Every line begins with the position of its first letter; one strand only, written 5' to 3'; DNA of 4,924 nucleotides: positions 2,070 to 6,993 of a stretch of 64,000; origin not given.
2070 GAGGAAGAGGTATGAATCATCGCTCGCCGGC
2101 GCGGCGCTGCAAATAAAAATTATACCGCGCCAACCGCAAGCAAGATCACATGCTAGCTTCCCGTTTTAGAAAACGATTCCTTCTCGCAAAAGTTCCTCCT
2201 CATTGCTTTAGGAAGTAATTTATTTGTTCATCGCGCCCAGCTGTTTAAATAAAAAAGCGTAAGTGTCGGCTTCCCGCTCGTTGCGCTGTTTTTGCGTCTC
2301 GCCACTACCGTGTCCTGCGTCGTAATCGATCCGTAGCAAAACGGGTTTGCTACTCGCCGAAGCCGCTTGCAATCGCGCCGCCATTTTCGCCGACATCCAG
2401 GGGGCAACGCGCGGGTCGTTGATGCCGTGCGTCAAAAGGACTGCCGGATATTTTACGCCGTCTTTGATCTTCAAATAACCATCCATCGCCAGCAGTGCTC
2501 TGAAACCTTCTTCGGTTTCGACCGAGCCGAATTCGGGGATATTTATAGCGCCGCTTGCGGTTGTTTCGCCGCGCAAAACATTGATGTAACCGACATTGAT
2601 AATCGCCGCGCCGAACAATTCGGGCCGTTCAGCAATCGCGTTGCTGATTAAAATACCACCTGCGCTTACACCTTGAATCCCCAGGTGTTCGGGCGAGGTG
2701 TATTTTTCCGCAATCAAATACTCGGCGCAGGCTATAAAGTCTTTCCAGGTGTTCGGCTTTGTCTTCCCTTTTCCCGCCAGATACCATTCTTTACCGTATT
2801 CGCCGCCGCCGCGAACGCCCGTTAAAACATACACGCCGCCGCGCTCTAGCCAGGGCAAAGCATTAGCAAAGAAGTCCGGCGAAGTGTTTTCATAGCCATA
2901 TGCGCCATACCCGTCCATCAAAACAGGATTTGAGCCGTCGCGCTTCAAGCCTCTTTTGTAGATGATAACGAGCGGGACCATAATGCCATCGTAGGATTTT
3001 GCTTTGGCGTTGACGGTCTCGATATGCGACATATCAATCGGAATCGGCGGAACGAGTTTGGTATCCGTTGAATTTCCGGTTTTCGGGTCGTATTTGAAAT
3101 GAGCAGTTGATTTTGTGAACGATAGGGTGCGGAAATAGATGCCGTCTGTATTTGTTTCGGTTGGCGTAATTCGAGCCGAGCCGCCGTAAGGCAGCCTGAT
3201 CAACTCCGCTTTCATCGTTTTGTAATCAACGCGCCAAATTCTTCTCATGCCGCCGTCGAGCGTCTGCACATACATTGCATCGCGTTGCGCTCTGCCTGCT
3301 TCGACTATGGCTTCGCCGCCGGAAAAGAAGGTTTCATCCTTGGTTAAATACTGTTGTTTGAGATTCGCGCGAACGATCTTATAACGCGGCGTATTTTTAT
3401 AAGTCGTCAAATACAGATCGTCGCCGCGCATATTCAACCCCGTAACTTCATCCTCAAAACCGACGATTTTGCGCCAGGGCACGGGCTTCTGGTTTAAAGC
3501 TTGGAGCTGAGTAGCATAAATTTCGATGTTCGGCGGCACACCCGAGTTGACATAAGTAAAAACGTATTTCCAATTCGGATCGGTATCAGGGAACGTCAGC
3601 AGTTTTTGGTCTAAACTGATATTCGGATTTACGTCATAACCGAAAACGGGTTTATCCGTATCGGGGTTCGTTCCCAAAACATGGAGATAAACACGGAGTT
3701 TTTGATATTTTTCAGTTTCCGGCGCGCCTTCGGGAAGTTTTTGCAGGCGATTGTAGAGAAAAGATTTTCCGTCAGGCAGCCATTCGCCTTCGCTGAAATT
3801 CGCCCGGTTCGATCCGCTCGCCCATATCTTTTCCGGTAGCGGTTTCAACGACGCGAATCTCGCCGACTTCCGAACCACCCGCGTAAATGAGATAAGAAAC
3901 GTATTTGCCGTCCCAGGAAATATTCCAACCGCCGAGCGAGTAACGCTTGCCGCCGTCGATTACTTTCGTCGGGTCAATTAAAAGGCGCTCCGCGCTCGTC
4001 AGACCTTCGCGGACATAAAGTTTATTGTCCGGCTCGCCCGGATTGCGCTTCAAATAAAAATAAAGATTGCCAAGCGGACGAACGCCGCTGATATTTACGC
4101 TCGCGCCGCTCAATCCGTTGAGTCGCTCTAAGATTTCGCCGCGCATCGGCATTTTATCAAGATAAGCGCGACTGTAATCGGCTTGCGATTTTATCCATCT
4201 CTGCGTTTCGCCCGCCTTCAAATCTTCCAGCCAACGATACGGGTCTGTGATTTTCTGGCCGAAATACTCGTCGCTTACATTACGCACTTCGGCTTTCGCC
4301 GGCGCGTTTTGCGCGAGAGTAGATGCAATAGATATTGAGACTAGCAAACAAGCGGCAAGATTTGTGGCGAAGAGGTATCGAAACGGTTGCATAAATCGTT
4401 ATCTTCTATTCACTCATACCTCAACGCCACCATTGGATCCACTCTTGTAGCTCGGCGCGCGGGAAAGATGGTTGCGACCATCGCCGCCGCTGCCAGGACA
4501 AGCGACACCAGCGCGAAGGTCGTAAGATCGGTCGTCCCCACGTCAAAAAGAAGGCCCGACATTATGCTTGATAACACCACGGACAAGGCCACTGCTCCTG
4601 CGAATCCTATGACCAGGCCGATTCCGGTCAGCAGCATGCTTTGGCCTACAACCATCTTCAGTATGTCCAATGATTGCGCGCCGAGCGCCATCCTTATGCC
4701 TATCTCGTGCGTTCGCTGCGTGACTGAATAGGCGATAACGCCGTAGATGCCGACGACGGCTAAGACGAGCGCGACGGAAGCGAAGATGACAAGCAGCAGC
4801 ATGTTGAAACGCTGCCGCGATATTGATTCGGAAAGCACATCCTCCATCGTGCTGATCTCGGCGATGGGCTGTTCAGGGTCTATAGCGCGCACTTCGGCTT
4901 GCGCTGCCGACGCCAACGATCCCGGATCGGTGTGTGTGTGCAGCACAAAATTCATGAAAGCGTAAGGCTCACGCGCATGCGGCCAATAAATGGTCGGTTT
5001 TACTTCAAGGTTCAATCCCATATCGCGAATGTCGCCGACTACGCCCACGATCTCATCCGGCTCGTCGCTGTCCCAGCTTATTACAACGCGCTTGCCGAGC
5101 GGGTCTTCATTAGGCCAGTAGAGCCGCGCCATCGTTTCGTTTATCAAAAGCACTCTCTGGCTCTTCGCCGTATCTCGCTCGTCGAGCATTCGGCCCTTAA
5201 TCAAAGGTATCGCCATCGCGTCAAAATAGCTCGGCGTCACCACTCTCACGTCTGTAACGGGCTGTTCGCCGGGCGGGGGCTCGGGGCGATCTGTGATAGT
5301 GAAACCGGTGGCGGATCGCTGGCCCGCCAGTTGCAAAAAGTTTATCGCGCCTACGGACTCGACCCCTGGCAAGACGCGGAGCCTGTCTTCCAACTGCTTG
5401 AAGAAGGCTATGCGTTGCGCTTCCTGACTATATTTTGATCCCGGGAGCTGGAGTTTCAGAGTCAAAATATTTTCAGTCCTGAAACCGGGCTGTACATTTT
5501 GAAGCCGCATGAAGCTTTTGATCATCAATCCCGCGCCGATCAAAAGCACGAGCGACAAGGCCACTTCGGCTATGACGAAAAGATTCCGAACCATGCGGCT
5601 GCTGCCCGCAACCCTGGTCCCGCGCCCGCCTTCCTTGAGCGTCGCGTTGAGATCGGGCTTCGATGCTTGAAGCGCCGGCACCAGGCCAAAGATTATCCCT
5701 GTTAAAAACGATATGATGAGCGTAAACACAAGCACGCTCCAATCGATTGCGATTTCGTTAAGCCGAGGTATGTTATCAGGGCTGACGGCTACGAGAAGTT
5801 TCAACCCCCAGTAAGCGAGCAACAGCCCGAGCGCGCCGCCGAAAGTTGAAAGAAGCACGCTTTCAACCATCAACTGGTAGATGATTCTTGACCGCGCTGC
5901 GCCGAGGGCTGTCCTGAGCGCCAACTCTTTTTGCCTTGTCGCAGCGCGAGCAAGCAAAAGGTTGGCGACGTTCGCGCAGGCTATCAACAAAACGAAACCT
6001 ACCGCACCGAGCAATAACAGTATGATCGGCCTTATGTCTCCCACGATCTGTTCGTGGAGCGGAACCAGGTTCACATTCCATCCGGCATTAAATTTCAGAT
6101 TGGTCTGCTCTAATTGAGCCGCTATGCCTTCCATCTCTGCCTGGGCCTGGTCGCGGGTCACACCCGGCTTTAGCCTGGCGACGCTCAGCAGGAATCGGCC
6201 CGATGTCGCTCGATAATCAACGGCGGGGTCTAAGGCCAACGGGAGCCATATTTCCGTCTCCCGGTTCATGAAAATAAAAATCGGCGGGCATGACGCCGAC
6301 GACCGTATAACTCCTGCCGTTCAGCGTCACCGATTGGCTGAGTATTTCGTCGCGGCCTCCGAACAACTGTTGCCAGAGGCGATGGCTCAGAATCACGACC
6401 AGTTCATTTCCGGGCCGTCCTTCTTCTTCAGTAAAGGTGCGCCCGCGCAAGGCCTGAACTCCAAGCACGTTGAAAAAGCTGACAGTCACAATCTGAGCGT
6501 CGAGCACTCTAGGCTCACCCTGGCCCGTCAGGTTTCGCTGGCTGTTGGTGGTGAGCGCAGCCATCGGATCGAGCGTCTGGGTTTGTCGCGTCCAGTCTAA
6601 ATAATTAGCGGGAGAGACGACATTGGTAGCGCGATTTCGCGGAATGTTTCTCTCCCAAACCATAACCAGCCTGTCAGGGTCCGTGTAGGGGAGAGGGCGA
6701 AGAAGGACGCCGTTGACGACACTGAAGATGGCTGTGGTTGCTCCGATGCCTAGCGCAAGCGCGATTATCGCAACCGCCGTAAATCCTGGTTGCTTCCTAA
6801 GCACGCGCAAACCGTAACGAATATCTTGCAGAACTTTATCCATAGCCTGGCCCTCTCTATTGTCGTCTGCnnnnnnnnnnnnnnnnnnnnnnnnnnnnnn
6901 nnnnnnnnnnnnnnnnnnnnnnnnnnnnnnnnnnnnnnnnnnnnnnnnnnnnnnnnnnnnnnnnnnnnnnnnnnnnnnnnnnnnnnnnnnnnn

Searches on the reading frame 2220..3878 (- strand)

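Call 48: search_protein_families(library=ncbifam, proteins=[window:2220-3878:-], max_evalue=0.00001)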
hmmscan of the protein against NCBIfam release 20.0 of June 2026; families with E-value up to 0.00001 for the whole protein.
window:2220-3878:- (552 aa): 2 families
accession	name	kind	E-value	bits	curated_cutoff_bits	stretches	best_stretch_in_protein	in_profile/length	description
NF007511.0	PRK10115.1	equivalog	8.6e-46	156.7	1313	1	142-544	269-673/686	oligopeptidase B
NF050058.1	e_dPHAscl_type1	hypoth_equivalog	3.8e-06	26.6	150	1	385-524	92-215/276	extracellular catalytic domain type 1 short-chain-length polyhydroxyalkanoate depolymerase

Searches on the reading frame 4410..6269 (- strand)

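Call 3: search_protein_families(library=pfam, proteins=[window:4410-6269:-], max_evalue=0.01)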
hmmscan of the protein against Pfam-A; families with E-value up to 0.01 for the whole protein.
window:4410-6269:- (619 aa): 2 families
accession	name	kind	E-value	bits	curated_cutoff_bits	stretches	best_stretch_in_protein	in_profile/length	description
PF02687.27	FtsX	-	1.1e-28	100.1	25.5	2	495-612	2-120/120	FtsX-like permease C-terminal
PF12704.14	MacB_PCD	-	2.8e-11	44.5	27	1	240-462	17-206/207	MacB-like periplasmic core domain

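Call 4: search_protein_families(library=ncbifam, proteins=[window:4410-6269:-], max_evalue=0.01)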
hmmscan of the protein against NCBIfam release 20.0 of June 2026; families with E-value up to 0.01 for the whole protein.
window:4410-6269:- (619 aa): 5 families
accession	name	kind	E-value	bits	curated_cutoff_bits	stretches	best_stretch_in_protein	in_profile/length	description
TIGR03434.1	ADOP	subfamily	1.6e-237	790.5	622.3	1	2-619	188-803/803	ADOP family duplicated permease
NF007826.0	PRK10535.1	equivalog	4.7e-31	107.8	966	2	341-617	369-646/648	macrolide ABC transporter ATP-binding protein/permease MacB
NF038008.1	ABC_perm_DarB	equivalog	7.1e-10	37.5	700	1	82-274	272-458/777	darobactin export ABC transporter permease subunit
NF041854.1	ABC_perm_YbbP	equivalog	2.6e-07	28.9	999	1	451-617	205-369/806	putative ABC transporter permease subunit YbbP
TIGR02212.1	lolCE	equivalog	0.00019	20.5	362.45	1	492-619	270-411/411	lipoprotein-releasing ABC transporter permease subunit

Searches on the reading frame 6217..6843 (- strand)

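Call 3: search_protein_families(library=pfam, proteins=[window:6217-6843:-], max_evalue=0.01)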
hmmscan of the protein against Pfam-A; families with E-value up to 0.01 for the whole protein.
window:6217-6843:- (208 aa): 1 family
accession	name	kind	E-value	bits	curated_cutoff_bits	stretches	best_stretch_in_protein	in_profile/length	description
PF12704.14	MacB_PCD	-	4.7e-23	83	27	1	22-189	1-157/207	MacB-like periplasmic core domain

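Call 4: search_protein_families(library=ncbifam, proteins=[window:6217-6843:-], max_evalue=0.01)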
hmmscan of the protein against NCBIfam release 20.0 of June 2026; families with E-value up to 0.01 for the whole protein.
window:6217-6843:- (208 aa): 2 families
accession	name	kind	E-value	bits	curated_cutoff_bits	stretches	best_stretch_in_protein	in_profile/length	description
TIGR03434.1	ADOP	subfamily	1.3e-72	245.1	622.3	1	4-204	1-199/803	ADOP family duplicated permease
NF007826.0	PRK10535.1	equivalog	0.0041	15.4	966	1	116-185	369-437/648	macrolide ABC transporter ATP-binding protein/permease MacB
